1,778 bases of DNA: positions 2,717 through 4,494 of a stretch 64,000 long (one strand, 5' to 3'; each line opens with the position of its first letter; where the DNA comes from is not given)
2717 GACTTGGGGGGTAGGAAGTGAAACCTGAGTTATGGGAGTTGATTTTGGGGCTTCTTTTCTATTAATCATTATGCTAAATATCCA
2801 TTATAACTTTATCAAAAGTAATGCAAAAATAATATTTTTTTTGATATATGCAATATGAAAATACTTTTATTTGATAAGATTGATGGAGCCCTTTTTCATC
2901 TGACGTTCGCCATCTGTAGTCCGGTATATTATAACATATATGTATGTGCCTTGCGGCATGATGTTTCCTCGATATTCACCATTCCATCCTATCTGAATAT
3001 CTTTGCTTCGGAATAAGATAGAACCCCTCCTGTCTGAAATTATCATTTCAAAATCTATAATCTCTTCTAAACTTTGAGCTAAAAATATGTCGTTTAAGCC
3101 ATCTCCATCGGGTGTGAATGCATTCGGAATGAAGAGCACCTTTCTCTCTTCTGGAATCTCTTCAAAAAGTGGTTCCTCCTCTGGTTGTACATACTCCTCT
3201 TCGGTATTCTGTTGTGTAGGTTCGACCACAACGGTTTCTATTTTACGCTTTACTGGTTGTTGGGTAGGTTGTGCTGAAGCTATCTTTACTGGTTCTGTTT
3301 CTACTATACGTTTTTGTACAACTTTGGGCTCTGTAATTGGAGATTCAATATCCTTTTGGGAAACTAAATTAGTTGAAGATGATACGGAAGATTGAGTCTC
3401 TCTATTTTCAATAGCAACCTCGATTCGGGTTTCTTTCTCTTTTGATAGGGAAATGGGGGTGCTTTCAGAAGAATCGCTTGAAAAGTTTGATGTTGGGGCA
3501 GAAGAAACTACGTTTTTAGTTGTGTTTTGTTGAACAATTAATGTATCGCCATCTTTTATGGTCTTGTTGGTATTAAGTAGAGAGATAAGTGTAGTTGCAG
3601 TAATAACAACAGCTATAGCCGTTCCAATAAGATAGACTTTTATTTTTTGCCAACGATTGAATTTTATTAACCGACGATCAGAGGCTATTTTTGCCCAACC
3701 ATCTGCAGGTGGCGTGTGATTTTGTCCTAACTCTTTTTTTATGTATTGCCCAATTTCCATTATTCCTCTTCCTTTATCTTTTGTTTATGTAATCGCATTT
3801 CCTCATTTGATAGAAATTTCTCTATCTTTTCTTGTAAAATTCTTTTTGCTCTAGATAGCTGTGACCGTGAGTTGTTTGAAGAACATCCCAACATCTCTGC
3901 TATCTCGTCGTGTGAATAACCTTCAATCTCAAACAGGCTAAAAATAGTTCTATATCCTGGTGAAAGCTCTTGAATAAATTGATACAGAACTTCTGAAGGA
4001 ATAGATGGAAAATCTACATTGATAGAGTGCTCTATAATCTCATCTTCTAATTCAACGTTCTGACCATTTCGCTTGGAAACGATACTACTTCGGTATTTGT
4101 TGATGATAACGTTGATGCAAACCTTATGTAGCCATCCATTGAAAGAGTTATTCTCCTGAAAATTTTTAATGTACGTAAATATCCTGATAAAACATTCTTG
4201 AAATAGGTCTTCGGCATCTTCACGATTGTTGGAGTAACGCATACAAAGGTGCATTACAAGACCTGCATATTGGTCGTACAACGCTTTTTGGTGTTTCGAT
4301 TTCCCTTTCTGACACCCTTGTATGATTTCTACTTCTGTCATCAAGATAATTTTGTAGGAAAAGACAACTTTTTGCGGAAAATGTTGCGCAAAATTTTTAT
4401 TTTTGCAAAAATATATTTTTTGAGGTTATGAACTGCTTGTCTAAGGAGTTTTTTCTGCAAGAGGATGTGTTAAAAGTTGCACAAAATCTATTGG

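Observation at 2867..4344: ECF sigma factor translationally coupled to a membrane protein whose only extracytoplasmic module is a T9SS type-B sorting domain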

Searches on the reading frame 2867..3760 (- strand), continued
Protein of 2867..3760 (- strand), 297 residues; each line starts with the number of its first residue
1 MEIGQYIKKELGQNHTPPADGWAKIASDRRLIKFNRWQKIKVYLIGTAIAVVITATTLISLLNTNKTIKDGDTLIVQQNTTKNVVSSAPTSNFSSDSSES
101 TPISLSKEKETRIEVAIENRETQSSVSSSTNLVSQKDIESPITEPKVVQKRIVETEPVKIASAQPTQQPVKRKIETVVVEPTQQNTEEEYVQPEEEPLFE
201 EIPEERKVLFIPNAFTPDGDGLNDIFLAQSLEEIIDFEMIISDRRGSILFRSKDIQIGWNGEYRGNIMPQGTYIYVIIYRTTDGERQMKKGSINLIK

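Call 81: search_protein_families(library=ncbifam, alignment_id=A7, max_evalue=0.00001)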
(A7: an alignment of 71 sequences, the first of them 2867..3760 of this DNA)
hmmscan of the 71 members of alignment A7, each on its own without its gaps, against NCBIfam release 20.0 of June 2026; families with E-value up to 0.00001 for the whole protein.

A. member 1, window:2867-3760:- (297 aa): 1 family
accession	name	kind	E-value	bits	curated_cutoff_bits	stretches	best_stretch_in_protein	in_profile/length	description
TIGR04131.1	Bac_Flav_CTERM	domain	1.2e-14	54.1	35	1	211-296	3-84/85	T9SS type B sorting domain-containing protein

B. families by the number of members that match (of 71 scanned): 2 families
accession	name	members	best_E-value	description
TIGR04131.1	Bac_Flav_CTERM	71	1.4e-19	T9SS type B sorting domain-containing protein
NF033761.1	gliding_GltJ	2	8.5e-06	adventurous gliding motility protein GltJ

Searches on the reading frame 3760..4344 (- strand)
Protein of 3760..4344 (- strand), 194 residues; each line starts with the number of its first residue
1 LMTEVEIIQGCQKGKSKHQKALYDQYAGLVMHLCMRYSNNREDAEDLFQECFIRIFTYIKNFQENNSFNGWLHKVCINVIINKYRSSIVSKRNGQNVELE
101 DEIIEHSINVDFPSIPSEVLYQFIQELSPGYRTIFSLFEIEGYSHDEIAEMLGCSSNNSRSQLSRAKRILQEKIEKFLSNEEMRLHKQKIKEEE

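Call 3: search_protein_families(library=pfam, proteins=[window:3760-4344:-], max_evalue=1)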
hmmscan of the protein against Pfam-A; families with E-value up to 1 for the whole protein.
window:3760-4344:- (194 aa): 8 families
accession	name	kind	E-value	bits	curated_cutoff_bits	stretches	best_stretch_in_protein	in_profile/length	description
PF08281.18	Sigma70_r4_2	-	8.9e-17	60.9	25.7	1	118-168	2-52/54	Sigma-70, region 4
PF04542.20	Sigma70_r2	-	2.5e-16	59.7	24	1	22-86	1-67/71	Sigma-70 region 2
PF07638.17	Sigma70_ECF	-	1e-08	35.7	21.1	1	6-168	6-177/185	ECF sigma factor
PF04545.22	Sigma70_r4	-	9.4e-05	22.3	24.1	1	124-168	2-46/50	Sigma-70, region 4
PF22233.2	PhyR_sigma-like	-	0.0034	17.6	27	1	125-167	2-44/50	Response regulator PhyR, sigma-like domain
PF12645.13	HTH_16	-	0.016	15.8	22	1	6-63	2-65/65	Helix-turn-helix domain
PF04297.20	UPF0122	-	0.03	15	22.7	1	120-178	10-69/101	Putative helix-turn-helix protein, YlxM / p13 like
PF13384.12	HTH_23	-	0.12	12.7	24.6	1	141-156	16-31/50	Homeodomain-like domain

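Call 4: search_protein_families(library=ncbifam, proteins=[window:3760-4344:-], max_evalue=1)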
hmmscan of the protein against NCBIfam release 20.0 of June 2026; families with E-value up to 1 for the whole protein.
window:3760-4344:- (194 aa): 109 families (the best 25 are shown)
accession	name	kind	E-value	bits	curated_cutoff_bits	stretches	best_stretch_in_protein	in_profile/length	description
TIGR02937.1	sigma70-ECF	superfamily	8.4e-30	103.6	42.9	1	20-174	4-165/165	sigma-70 family RNA polymerase sigma factor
TIGR02985.1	Sig70_bacteroi1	subfamily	4e-26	92.2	126.4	1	20-174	4-162/162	RNA polymerase sigma-70 factor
NF058625.1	sigma_PG0214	equivalog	1.1e-23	83.8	130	1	30-177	17-164/170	GFO_1088 family ECF-type sigma factor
NF007229.0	PRK09647.1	equivalog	1.5e-23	83.3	265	1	22-183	49-211/220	RNA polymerase sigma factor SigE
TIGR02950.1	SigM_subfam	subfamily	5e-22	78.4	147.95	1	22-173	5-157/159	RNA polymerase sigma factor, SigM family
TIGR02959.1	SigZ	equivalog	5.9e-22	78.3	168.65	1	32-176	10-150/170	RNA polymerase sigma factor SigZ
NF006930.0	PRK09415.1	subfamily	7.7e-22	78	198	1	14-176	13-177/179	RNA polymerase factor sigma C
NF009174.0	PRK12522.1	equivalog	1.1e-21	77.7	217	1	20-180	6-173/175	RNA polymerase sigma factor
NF009171.0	PRK12518.1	equivalog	1.1e-21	77.6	208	1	3-174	13-184/191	RNA polymerase sigma factor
NF008888.0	PRK11922.1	equivalog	1.7e-21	76.9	204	1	39-183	52-205/231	RNA polymerase sigma factor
NF007215.0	PRK09637.1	equivalog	2.5e-21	76.5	212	1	21-176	5-156/181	RNA polymerase sigma factor SigZ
TIGR02939.1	RpoE_Sigma70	equivalog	5.2e-20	72.3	236.15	1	4-176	7-188/190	RNA polymerase sigma factor RpoE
NF007223.0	PRK09641.1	equivalog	9.5e-20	71.2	209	1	6-176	7-186/187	RNA polymerase sigma factor SigW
NF007216.0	PRK09638.1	equivalog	1.4e-19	70.6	194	1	2-175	3-175/180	RNA polymerase sigma factor SigY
NF004113.0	PRK05602.1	equivalog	8.2e-19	68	208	1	7-177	35-204/211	RNA polymerase sigma factor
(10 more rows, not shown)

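Call 56: find_homologous_proteins(query=window:3760-4341:-, max_evalue=1e-20)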
Query window:3760-4341:- (193 aa): 212 proteins with E <= 1e-20 among 313 candidates; the best 120 are listed.
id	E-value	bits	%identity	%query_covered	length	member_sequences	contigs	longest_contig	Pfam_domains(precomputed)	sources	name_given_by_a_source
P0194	4.6e-122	423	99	100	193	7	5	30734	PF07638.18,PF04542.21,PF08281.19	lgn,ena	-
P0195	9.7e-119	412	97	100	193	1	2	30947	PF07638.18,PF04542.21,PF08281.19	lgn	-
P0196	7.6e-117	406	96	100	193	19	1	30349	PF07638.18,PF04545.23,PF04542.21,PF08281.19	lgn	-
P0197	4.1e-114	397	91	100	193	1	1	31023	PF07638.18,PF04542.21,PF08281.19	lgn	-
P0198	1.5e-100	352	89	94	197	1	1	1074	PF07638.18,PF04542.21,PF08281.19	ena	-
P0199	1.3e-92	327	77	98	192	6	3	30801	PF07638.18,PF04542.21,PF08281.19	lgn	-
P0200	3.4e-76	273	61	98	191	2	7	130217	PF04542.21,PF08281.19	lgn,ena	-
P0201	2.4e-41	160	46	83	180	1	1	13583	PF04542.21,PF08281.19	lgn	-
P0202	4.1e-40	156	45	89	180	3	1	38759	PF04542.21,PF08281.19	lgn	-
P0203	6.0e-40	155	44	92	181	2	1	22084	PF04545.23,PF04542.21,PF08281.19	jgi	jgi:RNA polymerase sigma factor (sigma-70 family)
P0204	2.6e-39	153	44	89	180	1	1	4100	PF07638.18,PF04542.21,PF08281.19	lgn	-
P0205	1.7e-38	150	42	91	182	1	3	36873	PF07638.18,PF04545.23,PF04542.21,PF08281.19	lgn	-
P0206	3.1e-38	149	44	90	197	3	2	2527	PF07638.18,PF04545.23,PF04542.21,PF08281.19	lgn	-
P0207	6.4e-38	148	41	93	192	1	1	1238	PF07638.18,PF04545.23,PF04542.21,PF08281.19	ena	-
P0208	1.0e-37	148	39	92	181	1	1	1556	PF04545.23,PF04542.21,PF08281.19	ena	-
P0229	3.6e-35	139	44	90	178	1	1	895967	PF07638.18,PF04545.23,PF04542.21,PF08281.19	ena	-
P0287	5.5e-32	129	41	90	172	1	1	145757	PF07638.18,PF04542.21,PF08281.19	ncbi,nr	ncbi:RNA polymerase sigma factor [Cryomorpha ignava]|nr:RNA polymerase sigma factor [Cryomorpha igna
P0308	8.7e-31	125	39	88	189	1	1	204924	PF04545.23,PF04542.21,PF08281.19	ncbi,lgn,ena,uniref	ncbi:RNA polymerase sigma factor [Mucilaginibacter sp.]|uniref:RNA polymerase sigma factor n=1 Tax=M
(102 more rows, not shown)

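Call 57: find_encoding_contigs(protein=P0287, flank=3500, max_places=1)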
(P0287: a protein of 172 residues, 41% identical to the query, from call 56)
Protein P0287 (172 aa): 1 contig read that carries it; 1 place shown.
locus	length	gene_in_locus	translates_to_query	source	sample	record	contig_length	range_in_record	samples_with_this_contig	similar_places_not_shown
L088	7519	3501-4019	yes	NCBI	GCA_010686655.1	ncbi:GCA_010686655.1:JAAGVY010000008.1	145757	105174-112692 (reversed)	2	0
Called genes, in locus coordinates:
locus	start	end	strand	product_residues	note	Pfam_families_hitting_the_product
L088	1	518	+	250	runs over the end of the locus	-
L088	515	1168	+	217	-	-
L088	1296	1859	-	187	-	PF01713:Smr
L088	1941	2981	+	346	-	PF03372:Exo_endo_phos (weak), PF19580:Exo_endo_phos_3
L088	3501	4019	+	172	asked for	PF07638:Sigma70_ECF (faint), PF04542:Sigma70_r2, PF08281:Sigma70_r4_2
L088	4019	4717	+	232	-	-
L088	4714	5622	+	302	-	-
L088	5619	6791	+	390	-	-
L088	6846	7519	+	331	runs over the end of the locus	PF18962:Por_Secre_tail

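Call 58: find_encoding_contigs(protein=P0308, flank=3500, max_places=1)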
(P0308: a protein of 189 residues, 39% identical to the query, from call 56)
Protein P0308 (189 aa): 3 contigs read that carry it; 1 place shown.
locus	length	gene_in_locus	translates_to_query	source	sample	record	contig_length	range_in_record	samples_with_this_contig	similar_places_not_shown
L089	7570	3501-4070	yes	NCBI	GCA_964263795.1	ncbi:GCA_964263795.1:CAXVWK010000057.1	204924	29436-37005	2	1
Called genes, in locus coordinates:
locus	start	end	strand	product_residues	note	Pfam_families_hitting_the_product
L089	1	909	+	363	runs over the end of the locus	PF01208:URO-D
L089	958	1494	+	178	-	PF03653:UPF0093, PF05425:CopD (weak)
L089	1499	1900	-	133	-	PF01850:PIN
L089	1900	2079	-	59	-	PF09957:VapB_antitoxin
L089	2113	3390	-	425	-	PF01979:Amidohydro_1, PF07969:Amidohydro_3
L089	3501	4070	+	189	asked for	PF04542:Sigma70_r2, PF08281:Sigma70_r4_2, PF04545:Sigma70_r4 (weak)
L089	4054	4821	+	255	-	-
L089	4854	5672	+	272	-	PF13568:OMP_b-brl_2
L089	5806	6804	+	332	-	PF13555:AAA_29 (faint), PF00005:ABC_tran, PF13304:AAA_21 (faint)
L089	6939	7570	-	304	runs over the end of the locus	PF00294:PfkB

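Call 59: find_encoding_contigs(protein=P0229, flank=3500, max_places=1)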
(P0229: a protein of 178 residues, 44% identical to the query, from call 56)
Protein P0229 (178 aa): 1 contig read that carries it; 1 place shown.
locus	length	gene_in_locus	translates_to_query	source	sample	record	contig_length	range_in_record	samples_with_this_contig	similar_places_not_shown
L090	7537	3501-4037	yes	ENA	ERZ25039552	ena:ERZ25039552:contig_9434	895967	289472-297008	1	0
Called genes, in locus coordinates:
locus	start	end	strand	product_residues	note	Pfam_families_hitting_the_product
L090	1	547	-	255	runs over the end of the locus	PF00561:Abhydrolase_1, PF12146:Hydrolase_4 (weak), PF12697:Abhydrolase_6, PF12695:Abhydrolase_5 (faint)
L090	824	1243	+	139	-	PF12680:SnoaL_2 (weak)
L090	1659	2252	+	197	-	PF13505:OMP_b-brl, PF13568:OMP_b-brl_2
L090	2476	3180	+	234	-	PF13568:OMP_b-brl_2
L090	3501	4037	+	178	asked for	PF07638:Sigma70_ECF (weak), PF04542:Sigma70_r2, PF08281:Sigma70_r4_2, PF04545:Sigma70_r4 (weak)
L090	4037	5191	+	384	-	PF13568:OMP_b-brl_2 (faint)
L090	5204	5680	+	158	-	PF14870:PSII_BNR (faint)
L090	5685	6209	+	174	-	PF14870:PSII_BNR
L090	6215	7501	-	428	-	PF00672:HAMP (weak), PF00989:PAS (weak), PF13188:PAS_8, PF02518:HATPase_c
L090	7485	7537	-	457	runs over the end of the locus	PF00072:Response_reg, PF00158:Sigma54_activat, PF14532:Sigma54_activ_2, PF00004:AAA, PF07728:AAA_5 (weak), PF25601:AAA_lid_14, PF02954:HTH_8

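Call 102: search_protein_families(library=ncbifam, proteins=[L090:4037-5191:+, L089:4054-4821:+], max_evalue=0.01)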
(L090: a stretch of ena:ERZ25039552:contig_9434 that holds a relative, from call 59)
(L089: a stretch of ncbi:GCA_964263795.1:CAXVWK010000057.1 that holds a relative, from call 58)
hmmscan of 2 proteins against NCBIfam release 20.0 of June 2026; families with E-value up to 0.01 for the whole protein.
L090:4037-5191:+ (384 aa): 2 families
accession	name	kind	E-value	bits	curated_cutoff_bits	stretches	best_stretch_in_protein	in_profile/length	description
NF008109.0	PRK10856.1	equivalog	0.0016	18.2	208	1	28-173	99-228/334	cytoskeleton protein RodZ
NF050013.1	HpsJ_like_A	equivalog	0.0079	15.8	140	0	32-142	64-177/217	HpsJ-like protein, cyanoexosortase A-associated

L089:4054-4821:+ (255 aa): 0 families
